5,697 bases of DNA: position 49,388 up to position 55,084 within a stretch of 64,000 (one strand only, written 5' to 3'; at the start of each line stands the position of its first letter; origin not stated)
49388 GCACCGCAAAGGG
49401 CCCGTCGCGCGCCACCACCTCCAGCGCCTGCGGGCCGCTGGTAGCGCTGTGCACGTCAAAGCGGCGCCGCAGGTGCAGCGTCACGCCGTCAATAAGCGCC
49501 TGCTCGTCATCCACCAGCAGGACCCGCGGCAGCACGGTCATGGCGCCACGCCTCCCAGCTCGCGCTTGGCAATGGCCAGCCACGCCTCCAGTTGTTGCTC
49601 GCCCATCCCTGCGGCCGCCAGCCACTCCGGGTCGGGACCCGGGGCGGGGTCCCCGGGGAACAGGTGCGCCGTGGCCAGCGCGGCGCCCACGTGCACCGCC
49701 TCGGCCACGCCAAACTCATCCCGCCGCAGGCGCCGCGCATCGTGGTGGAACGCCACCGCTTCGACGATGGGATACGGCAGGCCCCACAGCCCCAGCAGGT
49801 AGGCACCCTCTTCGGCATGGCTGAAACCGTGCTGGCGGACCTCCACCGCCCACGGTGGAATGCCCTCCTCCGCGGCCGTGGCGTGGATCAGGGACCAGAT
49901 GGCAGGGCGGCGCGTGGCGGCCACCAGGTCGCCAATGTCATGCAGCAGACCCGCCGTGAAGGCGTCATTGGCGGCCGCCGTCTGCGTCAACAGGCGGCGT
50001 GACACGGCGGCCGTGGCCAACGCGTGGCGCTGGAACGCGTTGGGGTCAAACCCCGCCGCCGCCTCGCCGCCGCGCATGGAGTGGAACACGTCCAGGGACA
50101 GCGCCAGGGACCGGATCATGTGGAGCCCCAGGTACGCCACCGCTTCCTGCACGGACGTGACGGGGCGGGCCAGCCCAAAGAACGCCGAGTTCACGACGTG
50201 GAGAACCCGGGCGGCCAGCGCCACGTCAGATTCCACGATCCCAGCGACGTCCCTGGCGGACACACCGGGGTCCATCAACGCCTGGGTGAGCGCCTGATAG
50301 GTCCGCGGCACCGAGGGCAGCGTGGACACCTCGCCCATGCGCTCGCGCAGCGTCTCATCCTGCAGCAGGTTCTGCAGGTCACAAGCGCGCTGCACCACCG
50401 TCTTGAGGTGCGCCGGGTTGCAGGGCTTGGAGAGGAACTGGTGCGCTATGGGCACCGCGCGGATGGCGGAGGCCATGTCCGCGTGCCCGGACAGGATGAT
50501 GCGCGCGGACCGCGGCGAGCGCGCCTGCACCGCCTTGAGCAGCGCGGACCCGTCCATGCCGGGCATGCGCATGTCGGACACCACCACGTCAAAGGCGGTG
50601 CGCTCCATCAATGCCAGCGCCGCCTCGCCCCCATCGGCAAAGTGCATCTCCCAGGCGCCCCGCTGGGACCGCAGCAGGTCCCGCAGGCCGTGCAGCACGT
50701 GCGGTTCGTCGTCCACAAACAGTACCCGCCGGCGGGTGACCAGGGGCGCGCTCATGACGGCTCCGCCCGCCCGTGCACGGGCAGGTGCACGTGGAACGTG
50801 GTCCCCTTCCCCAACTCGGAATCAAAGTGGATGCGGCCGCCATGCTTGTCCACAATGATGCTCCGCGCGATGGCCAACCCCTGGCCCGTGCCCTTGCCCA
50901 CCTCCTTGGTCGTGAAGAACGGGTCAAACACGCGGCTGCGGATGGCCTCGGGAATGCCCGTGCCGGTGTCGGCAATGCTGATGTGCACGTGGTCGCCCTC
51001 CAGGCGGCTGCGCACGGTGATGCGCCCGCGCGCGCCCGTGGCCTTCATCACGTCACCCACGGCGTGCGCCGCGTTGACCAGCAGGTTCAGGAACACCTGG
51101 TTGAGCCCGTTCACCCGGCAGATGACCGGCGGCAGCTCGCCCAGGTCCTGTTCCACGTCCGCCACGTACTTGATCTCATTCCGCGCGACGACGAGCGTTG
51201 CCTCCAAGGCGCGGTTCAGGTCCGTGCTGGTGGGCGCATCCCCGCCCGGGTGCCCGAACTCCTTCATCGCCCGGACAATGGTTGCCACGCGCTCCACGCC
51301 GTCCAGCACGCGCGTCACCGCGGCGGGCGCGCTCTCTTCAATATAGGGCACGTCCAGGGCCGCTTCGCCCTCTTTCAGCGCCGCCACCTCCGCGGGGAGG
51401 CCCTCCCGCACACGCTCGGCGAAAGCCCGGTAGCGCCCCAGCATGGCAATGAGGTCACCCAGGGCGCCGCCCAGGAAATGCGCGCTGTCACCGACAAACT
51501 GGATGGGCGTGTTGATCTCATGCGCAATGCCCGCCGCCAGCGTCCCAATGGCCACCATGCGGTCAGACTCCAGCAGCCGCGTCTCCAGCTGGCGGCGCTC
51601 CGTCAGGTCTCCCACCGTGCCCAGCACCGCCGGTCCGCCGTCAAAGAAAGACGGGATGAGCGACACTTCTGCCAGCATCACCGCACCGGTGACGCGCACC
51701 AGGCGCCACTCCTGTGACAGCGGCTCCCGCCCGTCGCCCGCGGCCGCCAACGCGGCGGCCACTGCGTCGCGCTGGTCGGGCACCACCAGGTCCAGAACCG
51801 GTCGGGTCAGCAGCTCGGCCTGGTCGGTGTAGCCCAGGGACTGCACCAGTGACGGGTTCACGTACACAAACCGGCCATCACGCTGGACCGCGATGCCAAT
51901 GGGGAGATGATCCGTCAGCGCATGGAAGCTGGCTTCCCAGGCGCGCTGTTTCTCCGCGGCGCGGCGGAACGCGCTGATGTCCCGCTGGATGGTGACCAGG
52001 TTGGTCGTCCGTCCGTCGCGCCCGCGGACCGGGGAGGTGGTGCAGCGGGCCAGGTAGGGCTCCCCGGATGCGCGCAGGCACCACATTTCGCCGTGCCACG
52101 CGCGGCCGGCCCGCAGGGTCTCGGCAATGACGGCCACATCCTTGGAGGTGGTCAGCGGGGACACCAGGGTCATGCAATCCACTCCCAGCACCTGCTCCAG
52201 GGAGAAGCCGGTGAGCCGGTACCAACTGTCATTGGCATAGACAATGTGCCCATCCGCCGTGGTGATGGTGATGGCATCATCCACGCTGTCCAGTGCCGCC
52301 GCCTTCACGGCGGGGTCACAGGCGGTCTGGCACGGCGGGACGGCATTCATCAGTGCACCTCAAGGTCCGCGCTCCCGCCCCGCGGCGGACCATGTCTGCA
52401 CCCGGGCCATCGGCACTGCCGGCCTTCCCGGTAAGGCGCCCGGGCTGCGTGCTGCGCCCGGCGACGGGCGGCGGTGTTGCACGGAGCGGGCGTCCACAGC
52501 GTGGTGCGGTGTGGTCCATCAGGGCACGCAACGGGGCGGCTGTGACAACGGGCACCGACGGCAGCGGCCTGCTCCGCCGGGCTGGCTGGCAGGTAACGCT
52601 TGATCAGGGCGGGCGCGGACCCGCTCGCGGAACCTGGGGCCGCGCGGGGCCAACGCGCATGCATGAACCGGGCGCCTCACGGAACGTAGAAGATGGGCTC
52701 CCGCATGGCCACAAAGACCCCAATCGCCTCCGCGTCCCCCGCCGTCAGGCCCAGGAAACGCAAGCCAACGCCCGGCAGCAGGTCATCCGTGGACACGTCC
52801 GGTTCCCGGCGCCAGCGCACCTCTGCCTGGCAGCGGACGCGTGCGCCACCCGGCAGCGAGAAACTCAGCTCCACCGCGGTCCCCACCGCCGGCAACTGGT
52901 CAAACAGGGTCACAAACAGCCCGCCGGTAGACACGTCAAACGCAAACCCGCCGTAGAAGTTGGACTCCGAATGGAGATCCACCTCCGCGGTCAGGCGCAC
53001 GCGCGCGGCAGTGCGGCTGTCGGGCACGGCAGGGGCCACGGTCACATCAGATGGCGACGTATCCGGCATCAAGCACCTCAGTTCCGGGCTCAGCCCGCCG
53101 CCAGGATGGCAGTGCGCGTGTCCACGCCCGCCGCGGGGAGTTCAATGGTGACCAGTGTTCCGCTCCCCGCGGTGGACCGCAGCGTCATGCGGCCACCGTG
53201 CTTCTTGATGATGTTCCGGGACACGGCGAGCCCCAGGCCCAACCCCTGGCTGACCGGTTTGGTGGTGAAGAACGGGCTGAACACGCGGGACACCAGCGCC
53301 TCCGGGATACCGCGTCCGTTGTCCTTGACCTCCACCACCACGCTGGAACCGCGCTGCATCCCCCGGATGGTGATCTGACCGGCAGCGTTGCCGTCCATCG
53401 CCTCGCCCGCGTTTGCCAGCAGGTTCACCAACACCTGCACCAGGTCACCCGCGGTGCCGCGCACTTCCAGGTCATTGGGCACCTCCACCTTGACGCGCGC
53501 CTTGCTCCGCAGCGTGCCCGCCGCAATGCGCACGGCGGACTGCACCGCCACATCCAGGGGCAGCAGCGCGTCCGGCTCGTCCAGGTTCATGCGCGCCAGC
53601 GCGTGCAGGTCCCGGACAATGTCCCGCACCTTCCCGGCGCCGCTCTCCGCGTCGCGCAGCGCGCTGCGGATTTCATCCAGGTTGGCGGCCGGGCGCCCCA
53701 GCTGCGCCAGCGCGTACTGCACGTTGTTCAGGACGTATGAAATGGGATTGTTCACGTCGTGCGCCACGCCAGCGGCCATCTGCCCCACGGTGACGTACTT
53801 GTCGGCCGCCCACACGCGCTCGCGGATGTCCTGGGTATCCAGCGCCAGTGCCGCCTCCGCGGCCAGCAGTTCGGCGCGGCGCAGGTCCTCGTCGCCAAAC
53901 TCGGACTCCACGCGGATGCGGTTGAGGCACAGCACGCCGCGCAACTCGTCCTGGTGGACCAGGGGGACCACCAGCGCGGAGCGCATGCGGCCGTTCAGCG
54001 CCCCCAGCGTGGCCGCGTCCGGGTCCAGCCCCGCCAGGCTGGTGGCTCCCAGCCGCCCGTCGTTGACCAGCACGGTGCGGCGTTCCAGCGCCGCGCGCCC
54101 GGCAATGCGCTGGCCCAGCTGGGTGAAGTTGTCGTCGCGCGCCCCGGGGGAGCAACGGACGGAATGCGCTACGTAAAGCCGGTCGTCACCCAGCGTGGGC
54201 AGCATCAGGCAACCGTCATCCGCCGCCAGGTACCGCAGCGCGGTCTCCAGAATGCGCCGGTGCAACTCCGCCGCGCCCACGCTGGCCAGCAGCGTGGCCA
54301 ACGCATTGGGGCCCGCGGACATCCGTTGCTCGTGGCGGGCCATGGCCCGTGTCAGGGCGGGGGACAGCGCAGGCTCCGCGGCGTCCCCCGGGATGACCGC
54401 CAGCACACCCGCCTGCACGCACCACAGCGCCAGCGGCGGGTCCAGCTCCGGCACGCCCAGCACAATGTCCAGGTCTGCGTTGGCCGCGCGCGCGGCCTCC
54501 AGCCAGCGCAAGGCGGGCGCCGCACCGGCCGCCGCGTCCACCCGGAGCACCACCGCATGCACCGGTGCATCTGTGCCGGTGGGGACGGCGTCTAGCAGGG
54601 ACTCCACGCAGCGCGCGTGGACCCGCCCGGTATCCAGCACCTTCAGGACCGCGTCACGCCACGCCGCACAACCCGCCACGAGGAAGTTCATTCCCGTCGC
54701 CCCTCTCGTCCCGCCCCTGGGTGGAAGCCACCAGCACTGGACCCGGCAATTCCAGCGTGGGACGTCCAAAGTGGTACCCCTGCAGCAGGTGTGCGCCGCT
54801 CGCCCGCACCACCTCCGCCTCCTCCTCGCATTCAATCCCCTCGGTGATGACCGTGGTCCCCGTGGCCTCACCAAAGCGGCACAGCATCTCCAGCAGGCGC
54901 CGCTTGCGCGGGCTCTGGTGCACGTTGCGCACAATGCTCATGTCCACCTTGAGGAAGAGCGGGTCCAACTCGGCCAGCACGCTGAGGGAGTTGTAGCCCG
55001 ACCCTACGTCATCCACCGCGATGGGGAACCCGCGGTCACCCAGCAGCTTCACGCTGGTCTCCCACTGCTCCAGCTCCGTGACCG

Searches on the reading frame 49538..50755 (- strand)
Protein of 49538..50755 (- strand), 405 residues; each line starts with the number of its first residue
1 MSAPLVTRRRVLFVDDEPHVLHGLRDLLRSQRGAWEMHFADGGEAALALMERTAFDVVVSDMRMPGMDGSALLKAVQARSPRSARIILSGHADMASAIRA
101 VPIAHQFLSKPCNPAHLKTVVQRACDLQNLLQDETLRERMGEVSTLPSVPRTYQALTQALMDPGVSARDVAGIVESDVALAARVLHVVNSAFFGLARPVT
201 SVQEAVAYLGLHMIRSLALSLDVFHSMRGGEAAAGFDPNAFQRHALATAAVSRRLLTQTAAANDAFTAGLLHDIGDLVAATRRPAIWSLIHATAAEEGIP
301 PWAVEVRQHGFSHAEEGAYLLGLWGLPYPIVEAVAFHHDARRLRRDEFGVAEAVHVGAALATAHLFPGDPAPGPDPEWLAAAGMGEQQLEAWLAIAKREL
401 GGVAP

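Call 5: search_protein_families(library=pfam, proteins=[window:49538-50755:-])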
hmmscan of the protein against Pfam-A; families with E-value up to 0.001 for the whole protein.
window:49538-50755:- (405 aa): 3 families
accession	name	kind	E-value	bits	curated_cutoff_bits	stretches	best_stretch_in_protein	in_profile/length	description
PF08668.18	HDOD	-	2.6e-53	180.9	22.9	1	146-339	1-195/196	HDOD domain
PF00072.30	Response_reg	-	4.3e-23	82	30.2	1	11-121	1-110/111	Response regulator receiver domain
PF01966.28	HD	-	3.8e-06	27.6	22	1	243-342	3-90/116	HD domain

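Call 6: search_protein_families(library=ncbifam, proteins=[window:49538-50755:-], max_evalue=0.001)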
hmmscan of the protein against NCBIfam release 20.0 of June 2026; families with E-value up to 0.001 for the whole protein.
window:49538-50755:- (405 aa): 72 families (the best 25 are shown)
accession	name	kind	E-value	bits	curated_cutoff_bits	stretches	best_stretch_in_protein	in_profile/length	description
NF053512.1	nitric_RR_NosR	exception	2.4e-38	132.3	400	1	11-134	1-124/422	response regulator c-di-GMP phosphodiesterase, NosR family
NF008469.0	PRK11361.1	equivalog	1e-17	64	714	1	7-134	3-129/461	acetoacetate metabolism transcriptional regulator AtoC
TIGR01818.1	ntrC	equivalog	1e-16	60.8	558.6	1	11-138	1-127/463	nitrogen regulation protein NR(I)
NF006900.1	PRK09390.1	equivalog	2e-16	60.2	255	1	9-127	5-122/203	response regulator FixJ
NF011695.0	PRK15115.1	equivalog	3.9e-16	58.9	763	1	10-161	8-153/445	two-component system response regulator GlrR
NF052574.1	HisKinEspCMyxo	equivalog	6e-15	54.5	1200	1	6-124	663-782/785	serine histidine kinase EspC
NF046020.1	HisKinCckABruc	equivalog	5.4e-14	51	1000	1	7-122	748-864/868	cell cycle histidine kinase CckA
NF047793.1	ResRegPgtA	equivalog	7.6e-14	51.4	650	1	8-126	5-122/414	two-component system response regulator PgtA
NF052596.1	RR_EAL_PvrR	equivalog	9e-14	50.9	580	1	9-133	4-133/398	response regulator cyclic di-GMP phosphodiesterase PvrR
NF051870.1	NAssimRespRegNtrX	equivalog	1e-13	51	600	1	10-187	3-184/452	nitrogen assimilation response regulator NtrX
NF008176.1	PRK10923.1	equivalog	1.3e-13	50.4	620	1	9-128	4-122/469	nitrogen regulation protein NR(I)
NF045505.1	RR_RssB_Pseudo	equivalog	9.3e-12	44.7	700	1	10-138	7-136/394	two-component system response regulator RssB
NF046026.1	HisKinCckACaul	equivalog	1e-11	43.7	1000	1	9-112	559-663/678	cell cycle histidine kinase CckA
NF052573.1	HisKinEspAMyxo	equivalog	1e-11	43.7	1400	1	7-124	631-749/755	serine histidine kinase EspA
NF040749.1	tetrathio_RR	equivalog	2.1e-11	43.9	290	1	13-140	4-131/191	tetrathionate respiration response regulator TtrR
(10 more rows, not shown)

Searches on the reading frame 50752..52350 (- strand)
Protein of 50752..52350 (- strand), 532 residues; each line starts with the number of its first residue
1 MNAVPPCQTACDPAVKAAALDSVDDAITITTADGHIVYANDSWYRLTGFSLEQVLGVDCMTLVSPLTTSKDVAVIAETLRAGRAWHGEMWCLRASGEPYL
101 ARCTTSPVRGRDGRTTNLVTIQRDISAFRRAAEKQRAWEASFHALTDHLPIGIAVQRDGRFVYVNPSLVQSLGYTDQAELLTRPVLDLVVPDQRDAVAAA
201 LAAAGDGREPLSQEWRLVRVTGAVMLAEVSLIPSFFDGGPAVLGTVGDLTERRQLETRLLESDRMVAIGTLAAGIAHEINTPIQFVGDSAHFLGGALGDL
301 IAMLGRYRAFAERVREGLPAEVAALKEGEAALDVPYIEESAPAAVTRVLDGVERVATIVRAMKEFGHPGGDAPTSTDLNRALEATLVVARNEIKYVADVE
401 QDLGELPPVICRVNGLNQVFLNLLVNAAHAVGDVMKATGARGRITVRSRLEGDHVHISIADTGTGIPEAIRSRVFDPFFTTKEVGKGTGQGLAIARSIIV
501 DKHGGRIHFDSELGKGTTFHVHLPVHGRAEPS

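Call 5: search_protein_families(library=pfam, proteins=[window:50752-52350:-])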
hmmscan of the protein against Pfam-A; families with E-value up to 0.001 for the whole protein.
window:50752-52350:- (532 aa): 6 families
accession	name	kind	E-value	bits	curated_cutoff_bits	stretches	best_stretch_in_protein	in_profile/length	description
PF13426.13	PAS_9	-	4.3e-33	114.1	27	2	24-126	1-102/103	PAS domain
PF02518.31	HATPase_c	-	8.5e-27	94.2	26.4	1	414-525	4-109/111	Histidine kinase-, DNA gyrase B-, and HSP90-like ATPase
PF00989.32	PAS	-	5.6e-26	91.2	22.6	2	18-125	5-113/113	PAS fold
PF08448.16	PAS_4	-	9.8e-23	80.9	23.1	2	147-254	2-110/110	PAS fold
PF08447.18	PAS_3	-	2.1e-18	66.8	25.6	2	36-120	1-87/89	PAS fold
PF13188.13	PAS_8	-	1.7e-14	53.5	21.8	2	18-63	5-47/65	PAS domain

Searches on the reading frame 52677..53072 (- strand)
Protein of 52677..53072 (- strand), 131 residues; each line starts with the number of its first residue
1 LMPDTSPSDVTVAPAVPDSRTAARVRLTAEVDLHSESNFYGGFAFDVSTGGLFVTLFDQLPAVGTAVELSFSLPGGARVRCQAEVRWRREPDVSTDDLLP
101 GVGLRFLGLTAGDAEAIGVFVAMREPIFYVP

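Call 5: search_protein_families(library=pfam, proteins=[window:52677-53072:-])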
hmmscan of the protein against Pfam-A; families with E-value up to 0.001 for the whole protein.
window:52677-53072:- (131 aa): 1 family
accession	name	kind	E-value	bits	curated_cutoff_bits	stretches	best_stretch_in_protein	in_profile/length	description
PF07238.19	PilZ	-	3.2e-12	47.1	22.5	1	20-120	3-99/102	PilZ domain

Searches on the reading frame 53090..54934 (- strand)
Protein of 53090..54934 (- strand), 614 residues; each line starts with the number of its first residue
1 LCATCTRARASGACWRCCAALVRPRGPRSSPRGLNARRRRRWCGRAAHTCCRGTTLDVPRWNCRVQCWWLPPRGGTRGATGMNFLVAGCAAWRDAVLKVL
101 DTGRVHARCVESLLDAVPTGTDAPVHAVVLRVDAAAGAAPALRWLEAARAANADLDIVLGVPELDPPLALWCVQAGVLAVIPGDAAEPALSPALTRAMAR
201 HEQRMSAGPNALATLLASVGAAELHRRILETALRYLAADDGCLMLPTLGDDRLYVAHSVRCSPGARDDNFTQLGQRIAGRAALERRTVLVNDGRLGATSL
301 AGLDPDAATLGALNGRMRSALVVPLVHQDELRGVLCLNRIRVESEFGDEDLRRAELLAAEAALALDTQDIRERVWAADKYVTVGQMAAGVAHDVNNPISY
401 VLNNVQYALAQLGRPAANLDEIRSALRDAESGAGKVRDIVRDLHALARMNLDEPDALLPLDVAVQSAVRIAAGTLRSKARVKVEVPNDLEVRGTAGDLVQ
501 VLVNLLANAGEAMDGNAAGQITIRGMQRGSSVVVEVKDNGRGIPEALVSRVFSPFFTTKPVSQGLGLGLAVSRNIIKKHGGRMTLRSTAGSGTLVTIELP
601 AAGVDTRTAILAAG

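Call 5: search_protein_families(library=pfam, proteins=[window:53090-54934:-])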
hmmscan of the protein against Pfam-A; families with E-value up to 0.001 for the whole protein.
window:53090-54934:- (614 aa): 6 families
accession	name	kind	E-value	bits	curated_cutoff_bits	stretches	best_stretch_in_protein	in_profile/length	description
PF02518.31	HATPase_c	-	2.4e-24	86.4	26.4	1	496-601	4-109/111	Histidine kinase-, DNA gyrase B-, and HSP90-like ATPase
PF13185.12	GAF_2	-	2.5e-14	54.1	28.6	1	223-366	6-136/136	GAF domain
PF01590.32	GAF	-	2.1e-13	51.4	22.4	1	225-365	6-133/133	GAF domain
PF13492.12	GAF_3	-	1.9e-08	35.2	27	1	314-366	77-128/129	GAF domain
PF00512.31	HisKA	-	3.4e-05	24.2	26.9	1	384-449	3-63/66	His Kinase A (phospho-acceptor) domain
PF14501.12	HATPase_c_5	-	0.00012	22.4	22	1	497-587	5-90/102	GHKL domain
